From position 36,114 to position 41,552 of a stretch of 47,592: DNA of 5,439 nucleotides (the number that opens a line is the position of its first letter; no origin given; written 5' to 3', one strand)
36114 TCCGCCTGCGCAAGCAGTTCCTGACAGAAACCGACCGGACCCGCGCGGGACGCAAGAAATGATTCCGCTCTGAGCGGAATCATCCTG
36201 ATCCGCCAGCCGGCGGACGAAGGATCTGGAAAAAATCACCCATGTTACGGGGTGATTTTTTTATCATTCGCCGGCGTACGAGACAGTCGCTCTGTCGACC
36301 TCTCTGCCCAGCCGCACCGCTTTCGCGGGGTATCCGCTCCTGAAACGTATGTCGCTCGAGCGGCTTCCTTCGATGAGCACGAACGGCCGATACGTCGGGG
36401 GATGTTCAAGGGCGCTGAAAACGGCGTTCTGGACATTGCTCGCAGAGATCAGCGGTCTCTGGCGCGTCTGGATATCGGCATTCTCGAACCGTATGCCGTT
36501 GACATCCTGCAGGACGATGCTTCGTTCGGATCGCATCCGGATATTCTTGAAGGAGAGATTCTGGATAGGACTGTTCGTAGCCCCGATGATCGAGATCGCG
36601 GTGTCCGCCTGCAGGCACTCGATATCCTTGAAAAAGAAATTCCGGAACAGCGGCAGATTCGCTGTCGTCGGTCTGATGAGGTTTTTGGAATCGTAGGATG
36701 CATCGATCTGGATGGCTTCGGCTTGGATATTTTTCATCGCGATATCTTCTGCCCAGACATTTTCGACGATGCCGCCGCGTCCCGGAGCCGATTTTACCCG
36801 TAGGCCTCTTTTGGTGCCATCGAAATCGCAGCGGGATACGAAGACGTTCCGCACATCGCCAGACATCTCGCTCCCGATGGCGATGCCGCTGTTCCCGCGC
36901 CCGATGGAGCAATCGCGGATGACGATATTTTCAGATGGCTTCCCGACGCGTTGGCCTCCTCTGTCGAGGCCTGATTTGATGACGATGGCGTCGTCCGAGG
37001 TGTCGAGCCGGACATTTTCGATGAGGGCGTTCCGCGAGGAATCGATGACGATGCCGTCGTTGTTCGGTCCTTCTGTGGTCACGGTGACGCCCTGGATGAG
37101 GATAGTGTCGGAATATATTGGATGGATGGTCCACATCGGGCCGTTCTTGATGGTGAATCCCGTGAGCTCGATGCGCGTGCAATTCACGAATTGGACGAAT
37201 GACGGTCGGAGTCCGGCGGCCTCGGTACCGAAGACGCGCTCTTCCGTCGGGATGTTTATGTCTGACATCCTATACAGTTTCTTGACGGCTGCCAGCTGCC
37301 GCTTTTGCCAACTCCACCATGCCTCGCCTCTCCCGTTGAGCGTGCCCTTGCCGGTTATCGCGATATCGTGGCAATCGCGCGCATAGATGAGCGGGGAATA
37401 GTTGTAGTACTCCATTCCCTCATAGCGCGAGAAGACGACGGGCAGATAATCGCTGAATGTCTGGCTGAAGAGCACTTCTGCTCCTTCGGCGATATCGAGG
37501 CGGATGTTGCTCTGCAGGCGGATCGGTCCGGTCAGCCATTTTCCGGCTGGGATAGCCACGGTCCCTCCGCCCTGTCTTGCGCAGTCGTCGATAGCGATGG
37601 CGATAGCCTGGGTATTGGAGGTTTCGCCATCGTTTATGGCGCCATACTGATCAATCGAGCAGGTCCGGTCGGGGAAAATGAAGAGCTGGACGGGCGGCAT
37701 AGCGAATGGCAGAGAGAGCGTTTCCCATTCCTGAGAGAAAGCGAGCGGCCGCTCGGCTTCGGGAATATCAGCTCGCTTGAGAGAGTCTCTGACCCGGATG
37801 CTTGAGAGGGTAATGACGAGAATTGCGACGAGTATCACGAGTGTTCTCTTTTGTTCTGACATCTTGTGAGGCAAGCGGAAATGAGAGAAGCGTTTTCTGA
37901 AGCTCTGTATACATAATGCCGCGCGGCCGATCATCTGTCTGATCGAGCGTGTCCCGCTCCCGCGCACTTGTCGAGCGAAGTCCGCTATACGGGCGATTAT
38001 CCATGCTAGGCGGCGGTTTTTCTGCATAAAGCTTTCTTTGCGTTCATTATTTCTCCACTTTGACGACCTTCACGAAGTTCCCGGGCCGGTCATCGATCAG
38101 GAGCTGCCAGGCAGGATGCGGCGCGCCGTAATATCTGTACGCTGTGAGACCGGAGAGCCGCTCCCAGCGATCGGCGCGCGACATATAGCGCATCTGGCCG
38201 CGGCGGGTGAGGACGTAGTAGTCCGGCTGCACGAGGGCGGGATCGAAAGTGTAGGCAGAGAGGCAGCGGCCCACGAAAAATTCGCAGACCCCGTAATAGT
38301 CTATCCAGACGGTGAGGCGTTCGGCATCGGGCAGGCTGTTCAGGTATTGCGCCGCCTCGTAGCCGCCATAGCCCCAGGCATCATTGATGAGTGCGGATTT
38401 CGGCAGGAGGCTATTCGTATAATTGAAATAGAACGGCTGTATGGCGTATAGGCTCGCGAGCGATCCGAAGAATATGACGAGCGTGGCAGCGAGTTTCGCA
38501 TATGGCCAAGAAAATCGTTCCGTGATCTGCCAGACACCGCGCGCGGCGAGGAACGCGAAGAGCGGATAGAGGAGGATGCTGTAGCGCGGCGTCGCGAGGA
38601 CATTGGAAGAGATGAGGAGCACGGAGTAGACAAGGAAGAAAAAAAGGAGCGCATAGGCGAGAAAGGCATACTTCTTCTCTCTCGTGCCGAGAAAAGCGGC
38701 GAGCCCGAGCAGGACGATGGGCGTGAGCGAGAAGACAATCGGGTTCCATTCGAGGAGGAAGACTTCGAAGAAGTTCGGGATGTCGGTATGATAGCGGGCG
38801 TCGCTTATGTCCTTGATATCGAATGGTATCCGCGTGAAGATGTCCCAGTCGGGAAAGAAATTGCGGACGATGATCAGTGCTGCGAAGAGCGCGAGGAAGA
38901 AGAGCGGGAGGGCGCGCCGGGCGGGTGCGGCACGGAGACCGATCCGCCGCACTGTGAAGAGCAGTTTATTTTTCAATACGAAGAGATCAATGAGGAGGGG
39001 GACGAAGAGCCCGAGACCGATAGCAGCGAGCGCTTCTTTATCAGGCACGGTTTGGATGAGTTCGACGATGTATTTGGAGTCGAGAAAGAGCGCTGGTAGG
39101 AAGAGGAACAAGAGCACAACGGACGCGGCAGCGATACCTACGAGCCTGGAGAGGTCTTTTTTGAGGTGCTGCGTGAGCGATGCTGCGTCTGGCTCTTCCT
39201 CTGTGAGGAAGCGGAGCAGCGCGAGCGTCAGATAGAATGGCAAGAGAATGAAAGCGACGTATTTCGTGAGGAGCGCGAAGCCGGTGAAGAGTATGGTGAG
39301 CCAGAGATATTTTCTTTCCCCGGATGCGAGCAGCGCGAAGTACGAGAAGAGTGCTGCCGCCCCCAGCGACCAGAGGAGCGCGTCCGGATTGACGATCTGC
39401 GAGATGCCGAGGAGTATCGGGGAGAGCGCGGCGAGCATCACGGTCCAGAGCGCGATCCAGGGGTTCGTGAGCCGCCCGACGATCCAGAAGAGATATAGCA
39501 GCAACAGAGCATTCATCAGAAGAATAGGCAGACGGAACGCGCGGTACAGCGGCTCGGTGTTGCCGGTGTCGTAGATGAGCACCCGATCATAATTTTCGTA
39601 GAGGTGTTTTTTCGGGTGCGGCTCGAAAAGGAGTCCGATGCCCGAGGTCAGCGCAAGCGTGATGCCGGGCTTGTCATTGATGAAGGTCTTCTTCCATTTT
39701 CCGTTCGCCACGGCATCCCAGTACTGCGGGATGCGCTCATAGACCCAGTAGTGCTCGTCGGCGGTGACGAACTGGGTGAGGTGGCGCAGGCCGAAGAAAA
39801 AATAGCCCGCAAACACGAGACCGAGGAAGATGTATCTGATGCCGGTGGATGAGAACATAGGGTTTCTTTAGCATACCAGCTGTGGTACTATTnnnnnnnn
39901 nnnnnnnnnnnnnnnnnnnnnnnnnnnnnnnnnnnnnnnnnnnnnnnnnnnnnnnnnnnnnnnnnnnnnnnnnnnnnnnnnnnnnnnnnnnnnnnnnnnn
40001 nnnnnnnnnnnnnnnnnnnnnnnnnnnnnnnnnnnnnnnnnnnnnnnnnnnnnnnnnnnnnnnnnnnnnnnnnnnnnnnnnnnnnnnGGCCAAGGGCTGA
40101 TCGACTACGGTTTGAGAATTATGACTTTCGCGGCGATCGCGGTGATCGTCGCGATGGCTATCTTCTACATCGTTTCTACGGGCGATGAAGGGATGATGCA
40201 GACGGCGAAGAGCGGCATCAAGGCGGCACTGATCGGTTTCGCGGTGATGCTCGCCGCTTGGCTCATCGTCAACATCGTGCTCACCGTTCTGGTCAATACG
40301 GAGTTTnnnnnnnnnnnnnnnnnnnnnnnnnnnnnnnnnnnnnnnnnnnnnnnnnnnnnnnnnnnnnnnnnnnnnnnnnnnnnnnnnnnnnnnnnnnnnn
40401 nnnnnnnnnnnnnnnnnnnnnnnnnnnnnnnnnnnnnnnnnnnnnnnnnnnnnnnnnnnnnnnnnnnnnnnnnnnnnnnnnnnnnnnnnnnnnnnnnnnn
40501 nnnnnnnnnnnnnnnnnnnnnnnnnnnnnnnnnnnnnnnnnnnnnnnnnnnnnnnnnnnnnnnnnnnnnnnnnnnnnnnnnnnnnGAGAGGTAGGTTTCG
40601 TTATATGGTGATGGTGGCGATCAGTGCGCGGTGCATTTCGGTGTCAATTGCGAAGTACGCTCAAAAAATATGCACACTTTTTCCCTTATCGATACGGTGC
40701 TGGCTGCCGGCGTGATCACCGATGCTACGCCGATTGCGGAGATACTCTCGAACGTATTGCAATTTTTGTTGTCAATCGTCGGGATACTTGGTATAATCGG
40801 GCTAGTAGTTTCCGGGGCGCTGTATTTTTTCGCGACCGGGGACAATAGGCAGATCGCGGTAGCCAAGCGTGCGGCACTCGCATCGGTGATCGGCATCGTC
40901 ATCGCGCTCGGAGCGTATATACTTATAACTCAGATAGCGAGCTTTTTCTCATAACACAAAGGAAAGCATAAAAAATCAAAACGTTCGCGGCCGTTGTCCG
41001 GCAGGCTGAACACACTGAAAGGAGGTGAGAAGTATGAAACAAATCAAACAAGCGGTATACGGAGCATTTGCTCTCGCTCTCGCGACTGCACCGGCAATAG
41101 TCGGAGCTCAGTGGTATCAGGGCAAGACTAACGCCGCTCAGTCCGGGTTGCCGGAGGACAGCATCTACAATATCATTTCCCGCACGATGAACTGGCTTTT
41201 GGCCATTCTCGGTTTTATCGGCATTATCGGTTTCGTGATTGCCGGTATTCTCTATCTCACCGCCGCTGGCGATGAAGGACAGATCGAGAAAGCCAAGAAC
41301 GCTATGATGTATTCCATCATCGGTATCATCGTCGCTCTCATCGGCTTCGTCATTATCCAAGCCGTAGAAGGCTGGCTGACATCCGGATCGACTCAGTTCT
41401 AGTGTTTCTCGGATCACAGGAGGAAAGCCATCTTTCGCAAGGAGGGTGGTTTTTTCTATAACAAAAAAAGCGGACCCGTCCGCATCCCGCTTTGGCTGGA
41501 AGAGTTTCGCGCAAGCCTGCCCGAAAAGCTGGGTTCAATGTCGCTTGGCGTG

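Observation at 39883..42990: Tandem array of five TrbC/VirB2-like pilin genes (six pilin modules) with no secretion machinery in view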

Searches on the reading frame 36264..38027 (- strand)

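Call 9: search_protein_families(library=pfam, proteins=[window:36264-38027:-], max_evalue=0.001)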
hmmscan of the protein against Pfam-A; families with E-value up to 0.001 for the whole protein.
window:36264-38027:- (587 aa): 3 families
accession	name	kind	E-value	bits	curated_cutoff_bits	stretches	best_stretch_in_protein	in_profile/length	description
PF00295.23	Glyco_hydro_28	-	1.9e-34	119.7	22.9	1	155-500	7-308/324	Glycosyl hydrolases family 28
PF12708.12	Pect-lyase_RHGA_epim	-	1e-09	39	27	1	124-177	3-58/213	Rhamnogalacturonase A/epimerase, pectate lyase-like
PF13229.12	Beta_helix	-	3.6e-07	30.4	25.9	1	310-445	12-124/158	Right handed beta helix region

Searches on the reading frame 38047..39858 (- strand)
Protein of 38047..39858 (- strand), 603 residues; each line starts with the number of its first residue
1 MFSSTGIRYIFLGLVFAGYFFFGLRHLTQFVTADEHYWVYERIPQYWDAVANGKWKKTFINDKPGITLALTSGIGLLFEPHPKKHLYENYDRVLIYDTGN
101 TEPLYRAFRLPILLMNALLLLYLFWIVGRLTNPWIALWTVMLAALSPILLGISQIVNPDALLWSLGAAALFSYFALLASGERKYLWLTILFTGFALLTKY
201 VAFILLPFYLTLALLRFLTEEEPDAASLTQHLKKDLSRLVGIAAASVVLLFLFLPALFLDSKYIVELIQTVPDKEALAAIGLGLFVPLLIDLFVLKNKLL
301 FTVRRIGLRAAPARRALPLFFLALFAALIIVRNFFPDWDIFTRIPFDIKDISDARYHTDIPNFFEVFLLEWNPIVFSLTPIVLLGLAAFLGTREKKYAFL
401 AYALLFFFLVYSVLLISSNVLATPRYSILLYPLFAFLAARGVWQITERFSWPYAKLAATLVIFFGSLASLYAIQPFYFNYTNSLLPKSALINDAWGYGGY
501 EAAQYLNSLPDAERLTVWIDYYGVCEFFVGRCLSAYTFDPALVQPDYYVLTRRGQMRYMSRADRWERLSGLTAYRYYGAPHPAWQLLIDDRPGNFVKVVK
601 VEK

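Call 9: search_protein_families(library=pfam, proteins=[window:38047-39858:-], max_evalue=0.001)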
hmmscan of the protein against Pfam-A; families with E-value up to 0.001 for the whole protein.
window:38047-39858:- (603 aa): 2 families
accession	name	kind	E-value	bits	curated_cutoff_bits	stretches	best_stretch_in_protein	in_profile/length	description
PF13231.12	PMT_2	-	1.9e-10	41.6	26.1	1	107-215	23-131/160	Dolichyl-phosphate-mannose-protein mannosyltransferase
PF02366.24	PMT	-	6.5e-05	23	22.7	1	107-219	84-205/245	Dolichyl-phosphate-mannose-protein mannosyltransferase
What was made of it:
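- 38047..39858 (-): Divergent PMT_2/PMT (GT-C) glycosyltransferase. It is a possible modifier of the S/T-rich pilin linkers; this is inference only. PF13231 41.6 bits, PF02366 23.0 bits (call 9).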

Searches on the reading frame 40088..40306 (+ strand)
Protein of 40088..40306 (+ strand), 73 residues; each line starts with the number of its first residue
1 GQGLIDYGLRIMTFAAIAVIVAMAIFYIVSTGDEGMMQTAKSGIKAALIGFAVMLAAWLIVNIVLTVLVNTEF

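Call 37: search_solved_structures(query=A1, max_evalue=10, show_alignments=2)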
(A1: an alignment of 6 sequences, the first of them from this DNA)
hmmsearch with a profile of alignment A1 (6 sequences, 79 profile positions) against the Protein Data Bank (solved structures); distinct sequences matched with E-value up to 10: 0.

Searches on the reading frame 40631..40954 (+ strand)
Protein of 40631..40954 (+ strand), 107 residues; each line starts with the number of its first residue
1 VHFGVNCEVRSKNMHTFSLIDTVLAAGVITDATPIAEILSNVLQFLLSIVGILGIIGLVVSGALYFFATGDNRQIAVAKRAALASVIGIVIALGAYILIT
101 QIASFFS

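Call 3: search_protein_families(library=pfam, proteins=[window:40631-40954:+], max_evalue=1)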
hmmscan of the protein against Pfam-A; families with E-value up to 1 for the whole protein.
window:40631-40954:+ (107 aa): 4 families
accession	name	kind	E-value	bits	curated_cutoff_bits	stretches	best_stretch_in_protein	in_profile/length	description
PF18895.5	T4SS_pilin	-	4.2e-09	36.8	26.6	1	33-99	3-68/71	Type IV secretion system pilin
PF04956.18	TrbC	-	6.8e-07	29.9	27.9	1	18-99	23-95/98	TrbC/VIRB2 pilin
PF19607.4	DUF6112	-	0.12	12.7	25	1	39-99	16-71/88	Family of unknown function (DUF6112)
PF16079.10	Phage_holin_5_2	-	0.46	11.2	29.2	1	48-95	22-66/76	Phage holin family Hol44, in holin superfamily V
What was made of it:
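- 40670..40954 (+): P2 class: bare 94-aa pilin (the ORF is open from GTG 40631) with a short conserved leader M.............. PF18895 36.8 bits and TrbC/VirB2 PF04956 29.9 bits, both above cut-off (call 3).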

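Call 4: search_protein_families(library=ncbifam, proteins=[window:40631-40954:+], max_evalue=1)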
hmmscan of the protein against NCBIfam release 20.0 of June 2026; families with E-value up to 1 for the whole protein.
window:40631-40954:+ (107 aa): 2 families
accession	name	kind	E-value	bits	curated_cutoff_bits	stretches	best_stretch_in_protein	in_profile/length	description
NF045849.1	ICE_MMCAP2_0565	equivalog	0.001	18.7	40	1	36-104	7-78/80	Mbov_0395 family pilin-like conjugal transfer protein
TIGR04402.2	mob_CxxC_CxxC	subfamily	0.46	10.7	70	1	38-82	52-96/180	mobilome CxxCx(11)CxxC protein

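Call 77: search_solved_structures(query=A4, max_evalue=10, show_alignments=3)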
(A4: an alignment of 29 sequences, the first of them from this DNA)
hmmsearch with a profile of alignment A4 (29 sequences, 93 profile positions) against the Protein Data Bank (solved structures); distinct sequences matched with E-value up to 10: 20.
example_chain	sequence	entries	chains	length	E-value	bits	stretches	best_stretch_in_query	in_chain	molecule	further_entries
3wwa_A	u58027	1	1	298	4.2e-07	33.3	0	47-72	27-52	Pizza7H protein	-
6rej_A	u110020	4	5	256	1.5e-06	31.5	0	47-72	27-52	Pizza6-SH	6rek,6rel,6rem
6qsd_A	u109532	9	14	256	1.7e-06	31.4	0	47-72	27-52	Pizza6S | Pizza6-S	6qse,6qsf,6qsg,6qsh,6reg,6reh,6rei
6f0t_A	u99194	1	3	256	1.9e-06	31.2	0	47-72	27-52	Pizza6-SFW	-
3ww9_A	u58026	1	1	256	2.9e-06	30.6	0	47-72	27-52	pizza6 protein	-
6ren_A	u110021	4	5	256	1.1e-05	28.7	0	47-72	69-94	3fPizza6-SH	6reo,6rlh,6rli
7zpw_A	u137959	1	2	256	0.00051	23.4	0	47-72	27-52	Pizza6-TSK-TSH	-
7zph_A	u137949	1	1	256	0.00076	22.9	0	47-72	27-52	Pizza6-TNK-RSH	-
7zcj_A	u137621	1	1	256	0.00093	22.6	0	47-72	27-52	Pizza6-TNH-TSH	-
7zpz_A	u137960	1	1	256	0.00094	22.5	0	47-72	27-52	Pizza6-TSR-TSH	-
7zqg_A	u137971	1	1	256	0.00097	22.5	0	47-72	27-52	Pizza6-KSH-TSH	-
7zq2_A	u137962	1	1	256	0.00099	22.5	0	47-72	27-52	Pizza6-RSH-TSH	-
6f0s_A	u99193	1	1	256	0.0012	22.2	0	47-72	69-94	Pizza6-SYW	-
3ww8_A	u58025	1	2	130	0.017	18.6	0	47-72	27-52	Pizza3 protein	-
4zcn_A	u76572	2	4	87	0.24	14.8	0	47-72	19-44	nvPizza2-S16S58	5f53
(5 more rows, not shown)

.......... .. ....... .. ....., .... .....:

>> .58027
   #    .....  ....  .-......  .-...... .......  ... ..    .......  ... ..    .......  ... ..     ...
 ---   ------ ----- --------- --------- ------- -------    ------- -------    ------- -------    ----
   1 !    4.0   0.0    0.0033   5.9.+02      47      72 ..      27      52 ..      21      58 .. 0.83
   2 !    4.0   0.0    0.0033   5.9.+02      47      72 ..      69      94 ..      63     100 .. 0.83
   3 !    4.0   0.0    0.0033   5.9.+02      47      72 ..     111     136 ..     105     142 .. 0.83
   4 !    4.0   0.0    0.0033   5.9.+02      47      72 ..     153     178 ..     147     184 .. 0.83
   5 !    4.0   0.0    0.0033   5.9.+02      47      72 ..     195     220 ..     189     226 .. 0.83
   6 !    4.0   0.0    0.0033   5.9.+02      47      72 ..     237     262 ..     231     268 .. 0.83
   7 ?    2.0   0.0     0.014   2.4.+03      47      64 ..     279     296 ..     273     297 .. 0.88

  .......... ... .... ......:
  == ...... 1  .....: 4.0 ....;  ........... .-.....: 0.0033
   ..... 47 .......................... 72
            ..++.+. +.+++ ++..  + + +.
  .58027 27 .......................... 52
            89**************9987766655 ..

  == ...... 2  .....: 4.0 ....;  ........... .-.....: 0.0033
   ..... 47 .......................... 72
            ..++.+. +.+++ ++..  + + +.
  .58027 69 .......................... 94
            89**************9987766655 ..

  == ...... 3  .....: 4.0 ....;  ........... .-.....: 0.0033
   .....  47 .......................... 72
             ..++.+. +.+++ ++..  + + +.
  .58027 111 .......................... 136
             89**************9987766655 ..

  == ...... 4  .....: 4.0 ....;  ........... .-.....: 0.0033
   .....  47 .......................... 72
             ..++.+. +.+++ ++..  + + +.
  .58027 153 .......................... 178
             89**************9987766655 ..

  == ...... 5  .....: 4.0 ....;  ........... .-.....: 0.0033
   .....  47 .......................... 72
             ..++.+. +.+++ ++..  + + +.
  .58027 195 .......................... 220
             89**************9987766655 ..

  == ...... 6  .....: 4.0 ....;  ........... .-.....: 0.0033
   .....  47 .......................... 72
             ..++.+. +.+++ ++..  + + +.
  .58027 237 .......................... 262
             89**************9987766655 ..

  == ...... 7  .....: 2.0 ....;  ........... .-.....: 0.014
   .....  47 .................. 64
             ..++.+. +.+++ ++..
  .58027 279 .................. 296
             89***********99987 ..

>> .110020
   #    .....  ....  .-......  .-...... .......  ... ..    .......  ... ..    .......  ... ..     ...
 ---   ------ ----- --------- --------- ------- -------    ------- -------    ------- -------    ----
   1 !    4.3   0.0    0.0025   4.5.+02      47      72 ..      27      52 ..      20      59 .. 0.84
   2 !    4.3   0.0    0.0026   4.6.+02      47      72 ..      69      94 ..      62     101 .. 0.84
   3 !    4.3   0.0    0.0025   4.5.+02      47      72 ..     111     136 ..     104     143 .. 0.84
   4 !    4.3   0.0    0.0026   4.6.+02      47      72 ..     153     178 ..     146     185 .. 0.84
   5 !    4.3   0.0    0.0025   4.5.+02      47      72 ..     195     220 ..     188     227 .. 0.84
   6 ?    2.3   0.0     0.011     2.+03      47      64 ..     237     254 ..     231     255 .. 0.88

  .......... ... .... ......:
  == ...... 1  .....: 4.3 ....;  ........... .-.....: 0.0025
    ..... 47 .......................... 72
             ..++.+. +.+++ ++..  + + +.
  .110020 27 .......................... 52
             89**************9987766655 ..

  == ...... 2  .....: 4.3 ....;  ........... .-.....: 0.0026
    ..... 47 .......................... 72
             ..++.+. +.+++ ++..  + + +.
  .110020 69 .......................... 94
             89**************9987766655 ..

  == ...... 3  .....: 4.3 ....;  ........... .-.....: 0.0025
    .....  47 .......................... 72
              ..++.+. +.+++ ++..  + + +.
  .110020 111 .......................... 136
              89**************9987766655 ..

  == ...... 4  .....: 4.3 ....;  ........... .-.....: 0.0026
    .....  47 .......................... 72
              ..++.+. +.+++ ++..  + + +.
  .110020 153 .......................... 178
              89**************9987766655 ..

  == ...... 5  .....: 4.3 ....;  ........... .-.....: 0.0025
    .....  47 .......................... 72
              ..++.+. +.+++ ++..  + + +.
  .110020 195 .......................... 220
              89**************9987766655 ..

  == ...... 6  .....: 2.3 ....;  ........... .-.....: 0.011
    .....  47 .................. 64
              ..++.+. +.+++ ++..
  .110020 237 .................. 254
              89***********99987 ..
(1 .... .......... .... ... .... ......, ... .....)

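Call 97: search_protein_families(library=phrogs, proteins=[window:40670-40954:+], max_evalue=0.01)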
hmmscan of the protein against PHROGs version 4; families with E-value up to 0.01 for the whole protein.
window:40670-40954:+ (94 aa): 0 families

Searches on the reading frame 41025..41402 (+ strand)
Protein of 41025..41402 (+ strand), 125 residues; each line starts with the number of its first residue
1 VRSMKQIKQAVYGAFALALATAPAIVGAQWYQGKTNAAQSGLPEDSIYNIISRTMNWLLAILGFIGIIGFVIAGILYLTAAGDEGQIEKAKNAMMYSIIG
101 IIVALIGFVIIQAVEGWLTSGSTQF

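Call 3: search_protein_families(library=pfam, proteins=[window:41025-41402:+], max_evalue=1)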
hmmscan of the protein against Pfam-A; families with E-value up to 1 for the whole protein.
window:41025-41402:+ (125 aa): 9 families
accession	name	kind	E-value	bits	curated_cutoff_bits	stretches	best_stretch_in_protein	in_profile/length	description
PF18895.5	T4SS_pilin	-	1.7e-13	50.9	26.6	1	45-106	3-63/71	Type IV secretion system pilin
PF02322.20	Cyt_bd_oxida_II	-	0.0021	17.9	35.6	1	23-111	128-208/302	Cytochrome bd terminal oxidase subunit II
PF04893.22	Yip1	-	0.0033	17.8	28.6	1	2-118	12-122/173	Yip1 domain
PF07331.16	TctB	-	0.0049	17.5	29.1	1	19-110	42-127/137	Tripartite tricarboxylate transporter TctB family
PF09685.15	DUF4870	-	0.013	15.9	25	1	56-118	5-72/107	Domain of unknown function (DUF4870)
PF20088.4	DUF6480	-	0.019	15.2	25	0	85-111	45-71/78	Family of unknown function (DUF6480)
PF19733.4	DUF6223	-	0.074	13.8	27.4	1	62-122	9-68/98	Family of unknown function (DUF6223)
PF04746.17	DUF575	-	0.1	13.3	25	1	49-91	7-49/101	Protein of unknown function (DUF575)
PF20990.2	DUF2207_C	-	0.13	12.4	33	1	51-111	134-182/247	Predicted membrane protein (DUF2207) C-terminal domain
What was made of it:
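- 41034..41402 (+): P3 class: 122-aa pilin (ORF open from GTG 41025) made of a signal peptide, a short N-terminal segment and the hairpin. It is the probable major subunit. PF18895 50.9 bits (call 3).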

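Call 4: search_protein_families(library=ncbifam, proteins=[window:41025-41402:+], max_evalue=1)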
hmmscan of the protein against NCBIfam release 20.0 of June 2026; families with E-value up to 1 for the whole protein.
window:41025-41402:+ (125 aa): 9 families
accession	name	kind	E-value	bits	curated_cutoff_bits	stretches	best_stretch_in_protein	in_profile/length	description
NF045849.1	ICE_MMCAP2_0565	equivalog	5.5e-10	38.8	40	1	45-116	7-78/80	Mbov_0395 family pilin-like conjugal transfer protein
NF033218.1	anchor_AmaP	equivalog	0.00067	19.5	55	1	4-77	1-71/166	alkaline shock response membrane anchor protein AmaP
NF010799.0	PRK14203.1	equivalog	0.0021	18.1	129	1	49-113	64-129/132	fluoride efflux transporter CrcB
TIGR04402.2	mob_CxxC_CxxC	subfamily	0.019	15.2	70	1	46-114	16-83/180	mobilome CxxCx(11)CxxC protein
NF002669.0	PRK02391.1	equivalog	0.043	13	341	1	58-114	152-210/298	zinc metalloprotease HtpX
TIGR01598.1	holin_phiLC3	equivalog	0.052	13.8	39.7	1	24-68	15-59/79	phage holin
NF045846.1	MSC0882_dom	subfamily_domain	0.079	12.1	60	1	56-111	11-65/244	MSC_0882 family membrane protein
NF041560.1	T6SS_Burk_ExIF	subfamily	0.17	11.5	90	1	47-110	121-184/234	putative type VI secretion system effector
NF046000.1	MAG1210_fam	subfamily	0.26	9.9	275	1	52-110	60-111/550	MAG1210 family protein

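Call 97: search_protein_families(library=phrogs, proteins=[window:41034-41402:+], max_evalue=0.01)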
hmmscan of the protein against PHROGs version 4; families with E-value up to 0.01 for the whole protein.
window:41034-41402:+ (122 aa): 0 families
